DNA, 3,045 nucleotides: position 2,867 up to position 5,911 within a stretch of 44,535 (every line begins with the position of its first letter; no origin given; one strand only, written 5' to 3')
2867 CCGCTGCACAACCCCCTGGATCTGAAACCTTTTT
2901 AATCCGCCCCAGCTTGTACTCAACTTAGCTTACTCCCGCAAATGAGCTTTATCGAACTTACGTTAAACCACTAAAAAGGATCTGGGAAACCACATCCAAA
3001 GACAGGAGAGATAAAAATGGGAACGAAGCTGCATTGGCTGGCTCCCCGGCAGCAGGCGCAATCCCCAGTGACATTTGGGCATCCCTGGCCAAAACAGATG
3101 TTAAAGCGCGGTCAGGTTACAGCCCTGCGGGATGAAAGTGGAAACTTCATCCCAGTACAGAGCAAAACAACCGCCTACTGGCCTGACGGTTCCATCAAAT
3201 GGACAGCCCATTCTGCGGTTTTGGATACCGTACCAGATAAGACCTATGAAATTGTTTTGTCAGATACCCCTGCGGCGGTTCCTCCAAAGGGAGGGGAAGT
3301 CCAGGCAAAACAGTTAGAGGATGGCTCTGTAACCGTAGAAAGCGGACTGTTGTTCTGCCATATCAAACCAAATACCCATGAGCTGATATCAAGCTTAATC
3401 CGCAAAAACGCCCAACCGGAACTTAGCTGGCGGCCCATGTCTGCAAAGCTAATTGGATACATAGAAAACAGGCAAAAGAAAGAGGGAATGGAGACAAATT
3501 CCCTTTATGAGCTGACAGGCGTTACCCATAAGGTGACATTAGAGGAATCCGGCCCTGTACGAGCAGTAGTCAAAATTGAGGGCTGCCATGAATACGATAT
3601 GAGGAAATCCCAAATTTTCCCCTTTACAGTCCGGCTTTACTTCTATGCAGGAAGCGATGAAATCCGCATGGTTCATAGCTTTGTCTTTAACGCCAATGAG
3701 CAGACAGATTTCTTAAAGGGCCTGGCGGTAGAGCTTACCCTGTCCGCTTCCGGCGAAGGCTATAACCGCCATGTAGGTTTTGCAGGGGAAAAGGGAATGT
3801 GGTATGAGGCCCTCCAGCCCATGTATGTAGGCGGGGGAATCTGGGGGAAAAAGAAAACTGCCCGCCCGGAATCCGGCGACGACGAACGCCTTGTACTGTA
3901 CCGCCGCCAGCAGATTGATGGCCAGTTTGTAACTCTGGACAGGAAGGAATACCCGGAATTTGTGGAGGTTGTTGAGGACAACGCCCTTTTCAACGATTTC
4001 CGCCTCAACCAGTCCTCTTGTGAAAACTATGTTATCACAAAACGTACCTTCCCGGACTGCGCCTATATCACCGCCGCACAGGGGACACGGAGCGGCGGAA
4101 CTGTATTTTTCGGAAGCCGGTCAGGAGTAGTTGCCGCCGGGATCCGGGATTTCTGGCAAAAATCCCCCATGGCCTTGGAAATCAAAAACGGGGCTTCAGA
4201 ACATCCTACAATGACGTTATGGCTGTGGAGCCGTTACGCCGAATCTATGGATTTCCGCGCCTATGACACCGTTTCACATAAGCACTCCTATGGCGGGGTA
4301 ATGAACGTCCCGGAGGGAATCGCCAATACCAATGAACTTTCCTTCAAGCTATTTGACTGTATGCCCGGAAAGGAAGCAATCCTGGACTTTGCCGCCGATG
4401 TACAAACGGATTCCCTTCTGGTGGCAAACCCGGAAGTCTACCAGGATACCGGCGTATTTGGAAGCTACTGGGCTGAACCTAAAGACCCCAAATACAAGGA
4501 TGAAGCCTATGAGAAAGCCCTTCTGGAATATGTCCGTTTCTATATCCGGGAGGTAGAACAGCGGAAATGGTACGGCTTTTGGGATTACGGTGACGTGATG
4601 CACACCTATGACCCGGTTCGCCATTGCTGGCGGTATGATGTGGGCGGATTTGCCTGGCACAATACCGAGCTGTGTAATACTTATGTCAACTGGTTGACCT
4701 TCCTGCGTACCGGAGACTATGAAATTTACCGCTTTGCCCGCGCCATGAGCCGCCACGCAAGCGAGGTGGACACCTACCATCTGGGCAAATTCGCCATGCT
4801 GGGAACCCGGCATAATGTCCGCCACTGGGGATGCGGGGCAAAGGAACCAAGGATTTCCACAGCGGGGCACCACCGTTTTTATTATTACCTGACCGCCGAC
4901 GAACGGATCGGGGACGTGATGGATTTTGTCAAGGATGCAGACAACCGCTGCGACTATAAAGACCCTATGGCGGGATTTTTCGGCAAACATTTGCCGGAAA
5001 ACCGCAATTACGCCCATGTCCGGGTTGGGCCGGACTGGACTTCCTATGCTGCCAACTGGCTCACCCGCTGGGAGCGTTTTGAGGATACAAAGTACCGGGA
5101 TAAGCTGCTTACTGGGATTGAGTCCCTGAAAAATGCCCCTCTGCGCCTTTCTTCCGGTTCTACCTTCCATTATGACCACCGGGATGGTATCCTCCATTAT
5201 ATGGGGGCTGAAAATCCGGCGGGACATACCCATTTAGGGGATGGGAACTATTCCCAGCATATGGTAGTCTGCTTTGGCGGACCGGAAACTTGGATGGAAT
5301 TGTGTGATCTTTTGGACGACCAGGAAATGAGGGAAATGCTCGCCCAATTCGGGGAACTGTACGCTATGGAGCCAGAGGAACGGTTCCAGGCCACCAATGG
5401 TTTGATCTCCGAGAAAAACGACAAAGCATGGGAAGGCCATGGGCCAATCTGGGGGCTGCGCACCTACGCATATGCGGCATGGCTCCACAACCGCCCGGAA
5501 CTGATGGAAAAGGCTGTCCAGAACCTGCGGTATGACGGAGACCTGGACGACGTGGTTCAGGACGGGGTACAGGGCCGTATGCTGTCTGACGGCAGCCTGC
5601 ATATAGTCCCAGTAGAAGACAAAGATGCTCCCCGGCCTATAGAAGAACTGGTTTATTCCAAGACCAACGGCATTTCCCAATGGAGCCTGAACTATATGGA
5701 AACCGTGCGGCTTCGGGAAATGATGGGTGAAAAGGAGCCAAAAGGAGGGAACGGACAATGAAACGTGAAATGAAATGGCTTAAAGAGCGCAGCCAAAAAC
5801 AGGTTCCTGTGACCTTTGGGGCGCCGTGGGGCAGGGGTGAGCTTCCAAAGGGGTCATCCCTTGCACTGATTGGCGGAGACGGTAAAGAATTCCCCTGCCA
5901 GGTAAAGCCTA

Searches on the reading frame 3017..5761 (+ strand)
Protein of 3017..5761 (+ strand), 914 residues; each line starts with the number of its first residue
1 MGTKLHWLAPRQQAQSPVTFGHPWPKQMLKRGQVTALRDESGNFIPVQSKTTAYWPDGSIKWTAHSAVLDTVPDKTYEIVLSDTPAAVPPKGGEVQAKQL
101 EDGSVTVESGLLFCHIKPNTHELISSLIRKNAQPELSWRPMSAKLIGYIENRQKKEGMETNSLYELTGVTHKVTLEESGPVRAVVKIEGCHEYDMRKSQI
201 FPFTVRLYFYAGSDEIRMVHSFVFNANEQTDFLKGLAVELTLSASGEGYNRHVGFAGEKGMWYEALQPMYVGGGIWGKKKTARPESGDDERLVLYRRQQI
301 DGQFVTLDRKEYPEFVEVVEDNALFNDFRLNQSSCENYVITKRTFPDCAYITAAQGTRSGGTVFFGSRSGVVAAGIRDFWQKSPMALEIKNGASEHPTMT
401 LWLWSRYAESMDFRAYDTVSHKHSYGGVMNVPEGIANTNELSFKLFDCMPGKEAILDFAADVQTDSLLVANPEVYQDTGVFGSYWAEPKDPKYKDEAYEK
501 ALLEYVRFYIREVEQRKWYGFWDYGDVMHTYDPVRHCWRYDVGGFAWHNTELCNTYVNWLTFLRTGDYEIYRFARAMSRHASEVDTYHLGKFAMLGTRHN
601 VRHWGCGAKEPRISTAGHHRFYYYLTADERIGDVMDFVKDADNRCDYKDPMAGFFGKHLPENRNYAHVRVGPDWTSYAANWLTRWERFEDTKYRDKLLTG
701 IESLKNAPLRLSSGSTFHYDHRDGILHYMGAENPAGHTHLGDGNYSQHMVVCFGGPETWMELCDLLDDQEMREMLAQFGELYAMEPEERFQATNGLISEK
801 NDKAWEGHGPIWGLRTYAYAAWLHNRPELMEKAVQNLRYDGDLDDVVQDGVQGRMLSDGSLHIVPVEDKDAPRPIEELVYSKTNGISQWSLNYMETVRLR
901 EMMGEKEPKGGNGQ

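Call 23: find_encoding_contigs(protein=window:3017-5761:+, flank=10000, max_places=10)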
Protein window:3017-5761:+ (914 aa): 5 contigs read that carry it; 4 places shown.
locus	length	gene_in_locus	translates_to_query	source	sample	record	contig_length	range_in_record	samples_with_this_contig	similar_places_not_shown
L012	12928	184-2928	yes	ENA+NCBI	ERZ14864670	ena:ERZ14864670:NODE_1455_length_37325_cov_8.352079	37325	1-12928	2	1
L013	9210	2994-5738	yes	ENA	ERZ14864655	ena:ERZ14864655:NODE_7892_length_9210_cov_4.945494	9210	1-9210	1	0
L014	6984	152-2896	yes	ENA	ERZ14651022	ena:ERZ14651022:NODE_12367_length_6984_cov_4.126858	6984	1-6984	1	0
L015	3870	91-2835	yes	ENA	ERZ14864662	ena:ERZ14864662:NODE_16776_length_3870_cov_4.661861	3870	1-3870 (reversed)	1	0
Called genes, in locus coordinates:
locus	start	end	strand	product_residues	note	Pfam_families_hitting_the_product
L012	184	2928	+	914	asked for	PF19501:PcRGLX_1st, PF21345:PcRGLX_2nd, PF21346:PcRGLX_3rd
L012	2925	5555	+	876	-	PF19501:PcRGLX_1st, PF21345:PcRGLX_2nd, PF21346:PcRGLX_3rd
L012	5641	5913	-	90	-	PF04221:RelB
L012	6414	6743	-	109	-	PF12844:HTH_19, PF13560:HTH_31 (weak), PF01381:HTH_3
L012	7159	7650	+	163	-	-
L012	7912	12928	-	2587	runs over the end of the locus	PF18657:YDG, PF18676:MBG_2 (faint), PF00041:fn3 (faint)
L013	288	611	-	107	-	PF10087:DUF2325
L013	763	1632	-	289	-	PF04015:DUF362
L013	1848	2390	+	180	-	-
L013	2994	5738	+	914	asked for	PF19501:PcRGLX_1st, PF21345:PcRGLX_2nd, PF21346:PcRGLX_3rd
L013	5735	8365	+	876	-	PF19501:PcRGLX_1st, PF21345:PcRGLX_2nd, PF21346:PcRGLX_3rd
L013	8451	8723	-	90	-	PF04221:RelB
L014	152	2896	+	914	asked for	PF19501:PcRGLX_1st, PF21345:PcRGLX_2nd, PF21346:PcRGLX_3rd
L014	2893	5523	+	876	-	PF19501:PcRGLX_1st, PF21345:PcRGLX_2nd, PF21346:PcRGLX_3rd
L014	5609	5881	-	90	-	PF04221:RelB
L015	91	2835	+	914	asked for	PF19501:PcRGLX_1st, PF21345:PcRGLX_2nd, PF21346:PcRGLX_3rd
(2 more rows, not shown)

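Call 72: find_homologous_proteins(query=window:3017-5761:+, max_evalue=1e-100)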
Query window:3017-5761:+ (914 aa): 1119 proteins with E <= 1e-100 among 8000 candidates; the best 120 are listed.
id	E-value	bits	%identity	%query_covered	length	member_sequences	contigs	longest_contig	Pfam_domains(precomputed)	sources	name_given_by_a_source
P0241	0.0e+0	2075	93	100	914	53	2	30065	PF19501.6,PF21345.4,PF21346.4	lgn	-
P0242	0.0e+0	1647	74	100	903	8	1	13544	PF19501.6,PF21345.4,PF21346.4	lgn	-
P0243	0.0e+0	1603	74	100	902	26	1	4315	PF19501.6,PF21345.4,PF21346.4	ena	-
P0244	0.0e+0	1559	70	100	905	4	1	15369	PF19501.6,PF21345.4,PF21346.4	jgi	-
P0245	0.0e+0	1169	57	99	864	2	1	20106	PF19501.6,PF21345.4,PF21346.4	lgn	-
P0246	0.0e+0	1161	58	99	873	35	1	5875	PF19501.6,PF21345.4,PF21346.4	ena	-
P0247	0.0e+0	1159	56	98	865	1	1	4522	PF19501.6,PF21345.4,PF21346.4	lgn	-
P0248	0.0e+0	1157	58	99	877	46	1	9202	PF19501.6,PF21345.4,PF21346.4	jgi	-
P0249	0.0e+0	1154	57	99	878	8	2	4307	PF19501.6,PF21345.4,PF21346.4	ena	-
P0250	0.0e+0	1146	56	99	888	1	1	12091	PF19501.6,PF21345.4,PF21346.4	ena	-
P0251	0.0e+0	1145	56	98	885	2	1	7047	PF19501.6,PF21345.4,PF21346.4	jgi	jgi:hypothetical protein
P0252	0.0e+0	1145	57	99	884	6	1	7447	PF19501.6,PF21345.4,PF21346.4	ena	-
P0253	0.0e+0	1144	57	99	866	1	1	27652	PF19501.6,PF21345.4,PF21346.4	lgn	-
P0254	0.0e+0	1144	56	99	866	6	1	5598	PF19501.6,PF21345.4,PF21346.4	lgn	-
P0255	0.0e+0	1142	56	98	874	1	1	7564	PF19501.6,PF21345.4,PF21346.4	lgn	-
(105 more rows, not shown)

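Call 73: find_encoding_contigs(protein=P0241, flank=10000, max_places=3)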
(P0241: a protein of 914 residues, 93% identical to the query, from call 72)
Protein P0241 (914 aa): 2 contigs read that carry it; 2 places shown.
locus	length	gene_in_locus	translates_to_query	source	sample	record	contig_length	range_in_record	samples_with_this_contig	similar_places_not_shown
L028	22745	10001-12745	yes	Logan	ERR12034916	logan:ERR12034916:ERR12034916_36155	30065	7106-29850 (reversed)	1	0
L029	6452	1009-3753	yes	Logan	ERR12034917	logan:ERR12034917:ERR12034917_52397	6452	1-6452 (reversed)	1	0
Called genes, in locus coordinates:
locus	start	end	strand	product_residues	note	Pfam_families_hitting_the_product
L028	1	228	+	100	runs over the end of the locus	-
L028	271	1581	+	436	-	-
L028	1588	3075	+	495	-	-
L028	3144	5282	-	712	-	PF03193:RsgA_GTPase (faint), PF01926:MMR_HSR1, PF02421:FeoB_N, PF17910:FeoB_Cyto, PF07670:Gate, PF07664:FeoB_C, PF07670:Gate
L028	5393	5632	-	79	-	PF04023:FeoA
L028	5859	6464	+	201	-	PF00239:Resolvase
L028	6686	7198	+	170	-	PF09335:VTT_dom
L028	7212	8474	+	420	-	PF13439:Glyco_transf_4, PF13579:Glyco_trans_4_4, PF00534:Glycos_transf_1, PF13692:Glyco_trans_1_4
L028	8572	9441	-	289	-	PF04015:DUF362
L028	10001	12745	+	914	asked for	PF19501:PcRGLX_1st, PF21345:PcRGLX_2nd, PF21346:PcRGLX_3rd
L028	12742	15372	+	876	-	PF19501:PcRGLX_1st, PF21345:PcRGLX_2nd, PF21346:PcRGLX_3rd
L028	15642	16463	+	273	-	PF12844:HTH_19 (weak), PF01381:HTH_3, PF03848:TehB, PF13489:Methyltransf_23, PF13847:Methyltransf_31, PF08241:Methyltransf_11, PF08242:Methyltransf_12, PF13649:Methyltransf_25, +4 more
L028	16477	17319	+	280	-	PF01259:SAICAR_synt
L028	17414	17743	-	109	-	PF12844:HTH_19, PF01381:HTH_3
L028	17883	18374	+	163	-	-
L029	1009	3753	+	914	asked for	PF19501:PcRGLX_1st, PF21345:PcRGLX_2nd, PF21346:PcRGLX_3rd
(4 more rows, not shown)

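Call 74: find_encoding_contigs(protein=P0242, flank=6000, max_places=2)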
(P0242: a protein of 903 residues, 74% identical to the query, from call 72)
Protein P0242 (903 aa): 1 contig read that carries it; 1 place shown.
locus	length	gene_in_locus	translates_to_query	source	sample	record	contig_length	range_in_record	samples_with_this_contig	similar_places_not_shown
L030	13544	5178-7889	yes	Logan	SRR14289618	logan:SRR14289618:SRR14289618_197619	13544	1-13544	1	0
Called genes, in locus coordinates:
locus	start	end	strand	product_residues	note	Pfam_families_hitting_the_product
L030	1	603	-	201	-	?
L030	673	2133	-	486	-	PF01547:SBP_bac_1, PF13416:SBP_bac_8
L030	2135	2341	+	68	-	-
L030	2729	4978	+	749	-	PF12833:HTH_18, PF00165:HTH_AraC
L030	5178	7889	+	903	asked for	PF19501:PcRGLX_1st, PF21345:PcRGLX_2nd, PF21346:PcRGLX_3rd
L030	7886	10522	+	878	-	PF19501:PcRGLX_1st, PF21345:PcRGLX_2nd, PF21346:PcRGLX_3rd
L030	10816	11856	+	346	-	PF14257:DUF4349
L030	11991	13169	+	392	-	PF01546:Peptidase_M20, PF07687:M20_dimer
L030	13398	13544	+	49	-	?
